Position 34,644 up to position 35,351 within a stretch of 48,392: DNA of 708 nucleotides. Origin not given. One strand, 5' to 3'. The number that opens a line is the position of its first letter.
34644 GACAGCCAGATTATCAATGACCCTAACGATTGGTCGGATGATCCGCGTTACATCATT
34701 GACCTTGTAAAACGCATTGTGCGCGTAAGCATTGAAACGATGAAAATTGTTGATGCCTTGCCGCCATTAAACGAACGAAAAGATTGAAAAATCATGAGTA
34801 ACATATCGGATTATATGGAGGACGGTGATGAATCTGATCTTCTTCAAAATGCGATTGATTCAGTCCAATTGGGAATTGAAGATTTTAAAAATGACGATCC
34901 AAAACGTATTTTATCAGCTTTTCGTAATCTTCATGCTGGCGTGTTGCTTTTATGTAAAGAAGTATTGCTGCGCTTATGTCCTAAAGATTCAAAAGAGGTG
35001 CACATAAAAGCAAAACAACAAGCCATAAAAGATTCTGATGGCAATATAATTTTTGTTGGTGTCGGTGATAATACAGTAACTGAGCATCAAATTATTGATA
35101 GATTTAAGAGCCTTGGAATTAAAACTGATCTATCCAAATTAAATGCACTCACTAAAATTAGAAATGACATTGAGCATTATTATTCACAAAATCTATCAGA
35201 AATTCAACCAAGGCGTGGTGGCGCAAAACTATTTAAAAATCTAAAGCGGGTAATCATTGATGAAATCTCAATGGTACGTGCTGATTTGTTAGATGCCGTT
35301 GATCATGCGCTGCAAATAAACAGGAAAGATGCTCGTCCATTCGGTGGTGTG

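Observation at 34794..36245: HEPN-like N-terminus fused to a Pif1-family helicase lacking a Walker A motif, coupled to the type ISP enzyme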

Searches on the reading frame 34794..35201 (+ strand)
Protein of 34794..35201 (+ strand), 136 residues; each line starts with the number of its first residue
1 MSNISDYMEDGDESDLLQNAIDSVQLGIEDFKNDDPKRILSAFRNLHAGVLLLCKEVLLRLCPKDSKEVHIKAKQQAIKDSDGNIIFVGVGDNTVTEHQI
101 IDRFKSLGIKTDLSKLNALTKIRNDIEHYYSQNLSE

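Call 12: find_homologous_proteins(query=window:34794-35201:+, max_evalue=0.001)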
Query seq(136 aa) (136 aa): 2 proteins with E <= 0.001 among 15 candidates.
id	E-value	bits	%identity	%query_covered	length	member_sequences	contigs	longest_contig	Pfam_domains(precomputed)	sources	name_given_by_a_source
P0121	1.8e-16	78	48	71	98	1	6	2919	-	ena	-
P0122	7.2e-13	66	43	87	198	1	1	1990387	-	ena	-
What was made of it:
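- Tried and rejected: A word-indexed search with the N-terminal 136 aa found only two relatives (call 12).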

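Call 17: find_encoding_contigs(protein=P0122, flank=10000, max_places=3)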
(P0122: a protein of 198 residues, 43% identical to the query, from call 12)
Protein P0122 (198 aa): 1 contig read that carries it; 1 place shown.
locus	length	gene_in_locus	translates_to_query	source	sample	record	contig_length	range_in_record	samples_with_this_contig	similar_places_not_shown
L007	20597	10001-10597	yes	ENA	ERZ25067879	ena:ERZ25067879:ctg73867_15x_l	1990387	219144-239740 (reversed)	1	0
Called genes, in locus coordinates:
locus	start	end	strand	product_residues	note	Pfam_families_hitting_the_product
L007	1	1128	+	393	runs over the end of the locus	PF13356:Arm-DNA-bind_3, PF14659:Phage_int_SAM_3, PF00589:Phage_integrase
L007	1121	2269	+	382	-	PF22022:Phage_int_M (weak), PF00589:Phage_integrase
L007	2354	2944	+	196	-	-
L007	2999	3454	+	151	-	-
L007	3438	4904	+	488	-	PF04851:ResIII, PF00176:SNF2-rel_dom, PF00270:DEAD (faint), PF00271:Helicase_C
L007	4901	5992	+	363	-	-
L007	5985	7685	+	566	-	-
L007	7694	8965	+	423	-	PF13589:HATPase_c_3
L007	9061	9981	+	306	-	-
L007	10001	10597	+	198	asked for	-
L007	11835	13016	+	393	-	PF00155:Aminotran_1_2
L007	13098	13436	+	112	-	PF00543:P-II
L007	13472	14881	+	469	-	PF03951:Gln-synt_N, PF00120:Gln-synt_C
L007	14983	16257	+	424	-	PF00270:DEAD, PF04851:ResIII (weak), PF00271:Helicase_C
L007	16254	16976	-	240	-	PF07750:GcrA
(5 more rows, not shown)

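Call 20: search_protein_representatives(protein=window:34794-35201:+)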
Query: 136 residues. Proteins with E-value up to 0.001 (for the whole library): 641; up to 1e-10: 406; up to 1e-30: 4. The best 150 are listed.
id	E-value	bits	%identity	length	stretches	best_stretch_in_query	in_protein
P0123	9.7e-42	158.1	66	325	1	14-133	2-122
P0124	5.1e-41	155.8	64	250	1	14-130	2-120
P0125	7.0e-33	129.5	56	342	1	13-134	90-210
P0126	5.2e-31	123.4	55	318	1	15-132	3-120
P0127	3.5e-29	117.5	54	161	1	16-132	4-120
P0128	7.1e-29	116.5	50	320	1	16-132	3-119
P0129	7.3e-29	116.5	51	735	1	3-132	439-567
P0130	1.2e-28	115.7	50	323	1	15-133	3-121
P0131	1.3e-28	115.7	49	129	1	15-132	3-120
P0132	2.2e-28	115.0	50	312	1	16-131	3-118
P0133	2.2e-28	114.9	54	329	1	13-129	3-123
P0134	2.5e-28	114.8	53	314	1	16-131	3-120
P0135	2.6e-28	114.7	48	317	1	14-132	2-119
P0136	3.1e-28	114.5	53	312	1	15-132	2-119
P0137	3.1e-28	114.4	49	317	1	15-133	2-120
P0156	4.8e-26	107.4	54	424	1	14-132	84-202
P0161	6.2e-26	107.0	52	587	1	15-132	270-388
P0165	9.4e-26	106.4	47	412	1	15-132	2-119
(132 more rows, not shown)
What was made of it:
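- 34833..35186 (+): HEPN-like N-domain fragment of the PDC-S64 family (aa 14-131). It is cut in the loop after the helix that carries RNDIEH. The exhaustive search found 641 relatives, and all listed matches end at aa 111-135 (call 20).
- Tried and rejected: The exhaustive search was needed to reveal the family (call 20).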

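Call 22: search_protein_families(library=pfam, proteins=[P0123, P0126, P0128, P0129, P0161, P0125, P0156, P0165], max_evalue=0.1)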
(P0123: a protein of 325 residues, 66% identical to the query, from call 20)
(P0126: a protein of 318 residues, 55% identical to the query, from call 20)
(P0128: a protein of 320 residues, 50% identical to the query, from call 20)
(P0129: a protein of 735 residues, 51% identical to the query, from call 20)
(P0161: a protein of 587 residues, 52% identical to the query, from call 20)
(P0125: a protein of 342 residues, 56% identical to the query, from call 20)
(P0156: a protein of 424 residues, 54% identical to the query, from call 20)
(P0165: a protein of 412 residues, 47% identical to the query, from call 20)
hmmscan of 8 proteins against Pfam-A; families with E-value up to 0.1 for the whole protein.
P0123 (325 aa): 12 families
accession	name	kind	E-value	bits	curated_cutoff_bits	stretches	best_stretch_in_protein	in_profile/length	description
PF08271.17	Zn_Ribbon_TF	-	6e-06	26.2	29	2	292-313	2-23/43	TFIIB zinc-binding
PF23451.1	Zn_ribbon_PaaD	-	0.0012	18.9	27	1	289-313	13-37/53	PaaD zinc beta ribbon domain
PF13248.11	Zn_ribbon_3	-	0.0052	16.7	27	0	289-300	1-12/26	zinc-ribbon domain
PF03119.21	DNA_ligase_ZBD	-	0.0066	16.7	25.8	0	292-300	1-9/27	NAD-dependent DNA ligase C4 zinc finger domain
PF01396.24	Zn_ribbon_Top1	-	0.014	15.6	32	0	264-272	2-10/39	Topoisomerase DNA binding C4 zinc finger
PF01907.25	Ribosomal_L37e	-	0.023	15.2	27.6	1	265-287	17-39/53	Ribosomal protein L37e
PF21344.3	Zn_ribbon_LysW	-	0.033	14.3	27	1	292-308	2-19/46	Alpha-aminoadipate carrier protein LysW-like, globular domain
PF14803.11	Zn_ribbon_Nudix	-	0.047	14.1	25.6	0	201-231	3-30/34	Nudix N-terminal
PF23547.1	Zn_ribbon_FGT1_1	-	0.054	13.5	27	1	189-205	11-27/35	FORGETTER1 first zinc ribbon domain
PF13240.11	Zn_Ribbon_1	-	0.061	13.6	25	0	289-300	12-23/23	zinc-ribbon domain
PF24441.1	DUF7560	-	0.072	13.3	27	0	198-207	5-14/44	Family of unknown function (DUF7560)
PF07282.18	Cas12f1-like_TNB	-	0.077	13.6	26.3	0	200-236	30-53/60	Cas12f1-like, TNB domain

P0126 (318 aa): 1 family
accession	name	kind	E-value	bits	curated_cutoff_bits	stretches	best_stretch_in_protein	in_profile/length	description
PF12773.13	DZR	-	0.024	15.2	27.3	1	263-300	1-37/45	Double zinc ribbon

P0128 (320 aa): 0 families

P0129 (735 aa): 7 families
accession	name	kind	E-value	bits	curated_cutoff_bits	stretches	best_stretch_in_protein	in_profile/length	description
PF02384.22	N6_Mtase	-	1.3e-82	278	20.4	1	149-447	4-306/311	N-6 DNA Methylase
PF12161.14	HsdM_N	-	4.8e-20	73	24.5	1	11-136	2-135/135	HsdM N-terminal domain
PF07669.17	Eco57I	-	0.0035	17.9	25.3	1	254-353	64-164/171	Eco57I restriction-modification methylase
PF05175.20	MTS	-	0.0041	17.2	23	1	181-274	21-109/170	Methyltransferase small domain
PF01907.25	Ribosomal_L37e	-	0.034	14.7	27.6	1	709-732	17-40/53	Ribosomal protein L37e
PF01170.24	UPF0020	-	0.044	13.9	22.3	0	184-206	21-43/197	RMKL-like, methyltransferase domain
PF07282.18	Cas12f1-like_TNB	-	0.073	13.7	26.3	0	642-677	28-50/60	Cas12f1-like, TNB domain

P0161 (587 aa): 3 families
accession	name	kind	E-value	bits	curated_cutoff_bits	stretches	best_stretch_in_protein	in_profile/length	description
PF12773.13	DZR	-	4.3e-05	24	27.3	0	530-577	1-44/45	Double zinc ribbon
PF01907.25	Ribosomal_L37e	-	0.0095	16.4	27.6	1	530-551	18-39/53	Ribosomal protein L37e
PF12358.13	DUF3644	-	0.089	12.8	27.6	0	349-395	67-117/183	Domain of unknown function (DUF3644)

P0125 (342 aa): 4 families
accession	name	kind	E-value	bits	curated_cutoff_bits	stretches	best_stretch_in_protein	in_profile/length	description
PF02384.22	N6_Mtase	-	6e-14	52.5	20.4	1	3-89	220-306/311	N-6 DNA Methylase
PF24292.1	DUF7479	-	0.062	13.8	27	0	262-294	7-41/60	Domain of unknown function (DUF7479)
PF12358.13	DUF3644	-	0.087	12.9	27.6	0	128-233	38-134/183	Domain of unknown function (DUF3644)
PF07754.17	HVO_2753_ZBP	-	0.095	13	33.2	0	279-316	12-46/46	Small zinc finger protein HVO_2753-like, Zn-binding pocket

P0156 (424 aa): 1 family
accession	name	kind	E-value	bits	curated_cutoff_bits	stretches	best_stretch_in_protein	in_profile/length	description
PF12773.13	DZR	-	0.079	13.6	27.3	0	302-375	13-42/45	Double zinc ribbon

P0165 (412 aa): 3 families
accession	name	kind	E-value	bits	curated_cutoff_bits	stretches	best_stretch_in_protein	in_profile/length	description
PF25183.1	OMP_b-brl_4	-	9.7e-52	176.9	30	1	127-411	212-455/838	Outer membrane beta barrel domain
PF00593.30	TonB_dep_Rec_b-barrel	-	6.1e-09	36.7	27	1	148-411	15-234/436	TonB dependent receptor-like, beta-barrel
PF01839.29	FG-GAP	-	0.014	15.7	22.1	1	260-273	8-21/37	FG-GAP repeat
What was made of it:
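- PDC-S64 domains occur fused to other R-M proteins, for example the HsdM fusion P0129 of 735 aa (call 22).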

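Call 30: find_related_loci(query=A4, collection=genome_contigs, flank=10000)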
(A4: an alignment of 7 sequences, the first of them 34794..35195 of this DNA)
Query A4 (134 aa) in genome_contigs; peptide patterns used: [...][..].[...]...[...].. (x = any residue, [..] = any of these).
129 stretches matched a pattern; 104 encode a relative of the query (tblastn E <= 1e-3); the best 80 are kept; 80 distinct loci.
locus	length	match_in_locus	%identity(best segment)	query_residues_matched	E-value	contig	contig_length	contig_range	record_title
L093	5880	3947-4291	54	14-128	6e-35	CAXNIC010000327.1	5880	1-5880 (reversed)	MAG: Alphaproteobacteria bacterium isolate LH-05nov19-173 genome assembly, contig: LH-05nov19-C36409, whole genome shotg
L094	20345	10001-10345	51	16-130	9e-35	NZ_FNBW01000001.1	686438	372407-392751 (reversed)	Thalassobaculum litoreum DSM 18839, whole genome shotgun sequence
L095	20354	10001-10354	48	15-132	3e-34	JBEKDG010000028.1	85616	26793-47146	MAG: Terriglobales bacterium isolate SPRUCE 178 SPRUCE_178_28, whole genome shotgun sequence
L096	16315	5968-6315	49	15-130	3e-34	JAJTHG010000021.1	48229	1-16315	MAG: Gemmatimonadetes bacterium isolate CoA8N_M4 k141_597260, whole genome shotgun sequence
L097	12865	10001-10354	50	15-132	7e-34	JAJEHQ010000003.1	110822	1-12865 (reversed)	MAG: Gammaproteobacteria bacterium isolate p16x60bins.63 k141_471522, whole genome shotgun sequence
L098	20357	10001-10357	54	14-132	7e-34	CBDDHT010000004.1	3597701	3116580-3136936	MAG: Methyloligellaceae bacterium isolate c3c507ba-ec01-4e02-bce8-0f298382d81c genome assembly, contig: contig_4, whole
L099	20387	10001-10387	47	5-132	4e-33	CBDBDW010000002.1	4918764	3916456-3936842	MAG: Gammaproteobacteria bacterium isolate 554e3a7e-5989-4f2a-9094-f6ca052332fc genome assembly, contig: contig_2, whole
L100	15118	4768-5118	49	16-132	6e-33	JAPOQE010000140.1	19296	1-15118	MAG: Gammaproteobacteria bacterium isolate APA_bin_76 c_000000519326, whole genome shotgun sequence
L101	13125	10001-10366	48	10-131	5e-33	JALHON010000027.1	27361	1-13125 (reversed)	MAG: Acidobacteria bacterium isolate bin.151 c_000000007599, whole genome shotgun sequence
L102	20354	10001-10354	48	16-133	2e-32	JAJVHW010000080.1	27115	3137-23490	MAG: Planctomycetota bacterium isolate Bin_16R c_000000004200, whole genome shotgun sequence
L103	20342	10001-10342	51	16-130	3e-32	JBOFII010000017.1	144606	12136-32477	MAG: Formosimonas sp. isolate WFFMC_MAG_024 k139_613994_flag=0_multi=17.9953_len=144606, whole genome shotgun sequence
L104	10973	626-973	46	16-133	2e-32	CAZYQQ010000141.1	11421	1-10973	MAG TPA_asm: uncultured Planctomycetaceae bacterium isolate SRP344714_co2_80 genome assembly, contig: NODE_14891_length_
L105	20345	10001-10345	49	16-130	2e-32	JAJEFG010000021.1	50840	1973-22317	MAG: Acidobacteria bacterium isolate p16x43bins.1 k141_503987, whole genome shotgun sequence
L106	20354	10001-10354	48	14-131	3e-31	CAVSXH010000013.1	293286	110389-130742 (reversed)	MAG: uncultured Alphaproteobacteria bacterium isolate MFD09212.bin.2.202 genome assembly, contig: contig_74016, whole ge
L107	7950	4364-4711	47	16-131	8e-32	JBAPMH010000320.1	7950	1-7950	MAG: Chthoniobacterales bacterium isolate MFD03584_ilm_asm_bin2 k127_8332, whole genome shotgun sequence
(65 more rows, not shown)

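Call 33: search_solved_structures(query=A3, max_evalue=10, show_alignments=2)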
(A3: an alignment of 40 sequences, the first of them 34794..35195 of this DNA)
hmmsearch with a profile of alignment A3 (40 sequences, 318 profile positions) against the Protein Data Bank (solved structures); distinct sequences matched with E-value up to 10: 114 (the best 60 are shown).
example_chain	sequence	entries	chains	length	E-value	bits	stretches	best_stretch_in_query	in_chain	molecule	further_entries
9eho_j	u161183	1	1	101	0.001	21.5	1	249-285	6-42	Ribosomal protein L37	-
3jbn_Ac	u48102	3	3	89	0.0013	21.2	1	256-314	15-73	60S ribosomal protein eL37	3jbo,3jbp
3j79_c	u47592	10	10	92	0.0014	21.1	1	256-314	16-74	60S ribosomal protein eL37 | Ribosomal protein L37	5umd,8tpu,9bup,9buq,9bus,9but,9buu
9l94_S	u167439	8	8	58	0.0015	21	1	253-287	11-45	Large ribosomal subunit protein eL37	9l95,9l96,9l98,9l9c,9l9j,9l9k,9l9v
6tb3_AF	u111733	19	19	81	0.0021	20.5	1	253-301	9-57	60S ribosomal protein L37-A | Large ribosomal subunit protein eL37A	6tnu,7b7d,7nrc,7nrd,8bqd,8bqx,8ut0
6i7o_AF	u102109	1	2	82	0.0022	20.5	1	253-301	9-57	60S ribosomal protein L37-A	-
4v7h_BY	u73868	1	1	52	0.0022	20.4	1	253-287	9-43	60S ribosomal protein L37(A)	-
8esq_j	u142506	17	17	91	0.0023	20.4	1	254-298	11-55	60S ribosomal protein L37-B | Large ribosomal subunit protein eL37B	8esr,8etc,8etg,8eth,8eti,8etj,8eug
5ndg_O7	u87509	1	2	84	0.0023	20.4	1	253-301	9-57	60S ribosomal protein L37-A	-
7uqz_j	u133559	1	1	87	0.0024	20.3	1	253-300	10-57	60S ribosomal protein L37-A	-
6woo_j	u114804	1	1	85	0.0024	20.3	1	253-300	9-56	eL37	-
6t4q_Lj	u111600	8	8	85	0.0024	20.3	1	253-300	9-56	60S ribosomal protein L37-A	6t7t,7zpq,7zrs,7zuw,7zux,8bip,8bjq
3j6x_77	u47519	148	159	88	0.0024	20.3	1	253-300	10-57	60S ribosomal protein L37 | 60S ribosomal protein L37-A | 60S ribosomal protein rpL37 (L37e)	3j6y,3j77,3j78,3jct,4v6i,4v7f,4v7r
8bn3_O7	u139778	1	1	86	0.0025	20.3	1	253-300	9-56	Large ribosomal subunit protein eL37A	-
4u3m_O7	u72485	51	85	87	0.0025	20.2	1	253-300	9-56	60S ribosomal protein L37-A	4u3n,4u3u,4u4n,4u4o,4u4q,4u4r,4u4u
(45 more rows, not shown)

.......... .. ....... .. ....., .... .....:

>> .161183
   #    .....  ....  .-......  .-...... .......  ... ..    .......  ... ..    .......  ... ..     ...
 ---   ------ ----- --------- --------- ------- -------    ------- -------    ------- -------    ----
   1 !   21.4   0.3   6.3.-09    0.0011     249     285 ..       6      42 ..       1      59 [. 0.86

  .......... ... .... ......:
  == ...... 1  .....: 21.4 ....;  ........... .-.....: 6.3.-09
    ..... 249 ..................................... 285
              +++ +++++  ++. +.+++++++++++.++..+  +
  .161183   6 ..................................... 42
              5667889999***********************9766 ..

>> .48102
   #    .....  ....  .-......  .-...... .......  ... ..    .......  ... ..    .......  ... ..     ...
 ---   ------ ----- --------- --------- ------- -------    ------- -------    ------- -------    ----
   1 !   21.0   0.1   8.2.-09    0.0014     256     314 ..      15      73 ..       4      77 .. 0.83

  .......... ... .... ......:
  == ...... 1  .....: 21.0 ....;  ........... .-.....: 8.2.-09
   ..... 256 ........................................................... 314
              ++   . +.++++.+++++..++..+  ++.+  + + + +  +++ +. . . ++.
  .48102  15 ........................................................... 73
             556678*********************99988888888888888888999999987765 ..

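Call 34: search_protein_families(library=pfam, alignment_id=A3, max_evalue=1)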
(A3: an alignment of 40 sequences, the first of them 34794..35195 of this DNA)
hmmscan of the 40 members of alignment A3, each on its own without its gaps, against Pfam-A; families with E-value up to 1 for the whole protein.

A. member 1, window:34794-35195:+ (134 aa): 1 family
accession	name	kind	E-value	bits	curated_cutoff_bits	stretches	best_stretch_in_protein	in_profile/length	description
PF25247.1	LbH_GLGC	-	0.025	15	27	1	75-131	61-117/135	GLGC left-handed parallel beta-helix domain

B. families by the number of members that match (of 40 scanned): 111 families (the first 25 are shown)
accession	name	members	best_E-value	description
PF12773.13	DZR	24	4.2e-06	Double zinc ribbon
PF01907.25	Ribosomal_L37e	15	0.0012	Ribosomal protein L37e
PF13248.11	Zn_ribbon_3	10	0.0013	zinc-ribbon domain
PF02150.21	Zn_ribbon_RPB9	8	1.1e-05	RNA polymerases M/15 Kd subunit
PF12760.12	Zn_ribbon_IS1595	8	0.0037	Transposase zinc-ribbon domain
PF18912.6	DZR_2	8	0.0097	Double zinc ribbon domain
PF12358.13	DUF3644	7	0.0054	Domain of unknown function (DUF3644)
PF03119.21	DNA_ligase_ZBD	7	0.0066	NAD-dependent DNA ligase C4 zinc finger domain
PF09723.15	Zn_ribbon_8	6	0.00013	Zinc ribbon domain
PF23451.1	Zn_ribbon_PaaD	6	0.0012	PaaD zinc beta ribbon domain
PF14354.12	Lar_restr_allev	6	0.042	Restriction alleviation protein Lar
PF24441.1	DUF7560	5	0.002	Family of unknown function (DUF7560)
PF17032.10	Zn_ribbon_15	5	0.0071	zinc-ribbon family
PF07191.17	Zn_ribbon_6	5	0.32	Double zinc ribbon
PF08271.17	Zn_Ribbon_TF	4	6e-06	TFIIB zinc-binding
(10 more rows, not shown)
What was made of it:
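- On HEPN superfamily: Pfam HEPN-clan hits are weak, in 3-7 of 40 members (call 34).
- Closest known: HEPN toxins of HEPN-MNT. Same: A minority of members give weak Pfam hits to DUF3644 and HEPN_RiboL-PSP (call 34).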

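Call 35: find_homologous_proteins(query=A3, max_evalue=0.00001)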
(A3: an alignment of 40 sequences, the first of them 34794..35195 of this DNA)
Query A3 (40 sequences) (134 aa, profile of the alignment): 1183 proteins with E <= 0.00001 among 8000 candidates; the best 120 are listed.
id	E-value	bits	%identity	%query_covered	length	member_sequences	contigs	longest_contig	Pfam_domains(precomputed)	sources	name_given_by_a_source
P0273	4.8e-128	445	53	85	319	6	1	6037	-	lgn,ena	-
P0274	1.9e-127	443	53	85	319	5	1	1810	PF12773.14,PF26408.2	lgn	-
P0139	1.5e-126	440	53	85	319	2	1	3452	PF12773.14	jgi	jgi:hypothetical protein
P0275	2.3e-126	439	53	87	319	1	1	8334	-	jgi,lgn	jgi:hypothetical protein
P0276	2.6e-126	439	52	87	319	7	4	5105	-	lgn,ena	-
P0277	3.1e-126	439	50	88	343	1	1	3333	PF08271.18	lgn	-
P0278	7.1e-126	438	52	85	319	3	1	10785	-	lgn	-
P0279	2.4e-125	436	48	87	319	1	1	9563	-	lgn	-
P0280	3.8e-125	435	54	85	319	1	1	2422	-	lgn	-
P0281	4.3e-125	435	51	85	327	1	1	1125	-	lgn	-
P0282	5.6e-125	435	47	85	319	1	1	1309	-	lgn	-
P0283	8.4e-125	434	50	85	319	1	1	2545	-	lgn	-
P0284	9.8e-125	434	51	87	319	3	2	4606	-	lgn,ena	-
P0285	1.0e-124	434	50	87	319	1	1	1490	-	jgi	jgi:hypothetical protein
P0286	1.3e-124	434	50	87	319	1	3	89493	-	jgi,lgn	-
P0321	2.0e-121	423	57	87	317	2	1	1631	-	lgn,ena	-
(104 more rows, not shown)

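Call 45: predict_structure(alignment_id=A5)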
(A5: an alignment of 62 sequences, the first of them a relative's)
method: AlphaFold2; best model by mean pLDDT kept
length: 317 residues; sequences in the alignment: 62
mean_pLDDT: 89.7   pTM: 0.80
mean pLDDT of the five models: 89.7, 88.7, 88.4, 86.5, 85.2
residues with pLDDT >= 90: 194; 70-90: 116; 50-70: 7; < 50: 0
segments of 3 or more residues with pLDDT < 50: none
pLDDT, mean of each block of 10 residues (from residue 1): 88 95 88 96 92 84 87 85 90 92 92 73 89 96 94 94 95 93 92 93 91 89 94 93 92 88 91 92 84 82 83 83
secondary structure, 60 per line:
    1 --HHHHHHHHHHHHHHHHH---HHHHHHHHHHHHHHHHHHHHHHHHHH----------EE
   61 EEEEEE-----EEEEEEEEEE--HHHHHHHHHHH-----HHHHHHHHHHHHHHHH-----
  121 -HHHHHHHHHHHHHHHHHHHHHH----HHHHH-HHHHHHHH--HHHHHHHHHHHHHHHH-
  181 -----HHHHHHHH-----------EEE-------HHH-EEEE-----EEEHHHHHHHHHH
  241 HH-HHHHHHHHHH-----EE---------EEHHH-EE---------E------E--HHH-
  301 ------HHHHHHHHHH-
elements in order: H3-19 H23-48 E59-66 E72-81 H84-94 H100-115 H122-143 H148-152 H154-161 H164-179 H186-193 E205-207 E219-222 E228-230 H231-242 H244-253 H307-316
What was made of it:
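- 34833..35186 (+): The AF2 model of member P0321 shows the next core helix, 122-143, which is absent here (call 45).
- On HEPN superfamily: The AF2 model of P0321 has pLDDT 89.7 (call 45).
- Checked: The family model has a beta-hairpin between the helices (call 45).
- The AF2 model of family member P0321 (pLDDT 89.7) places the cut in the loop after helix 100-115, before core helix 122-143 (call 45).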
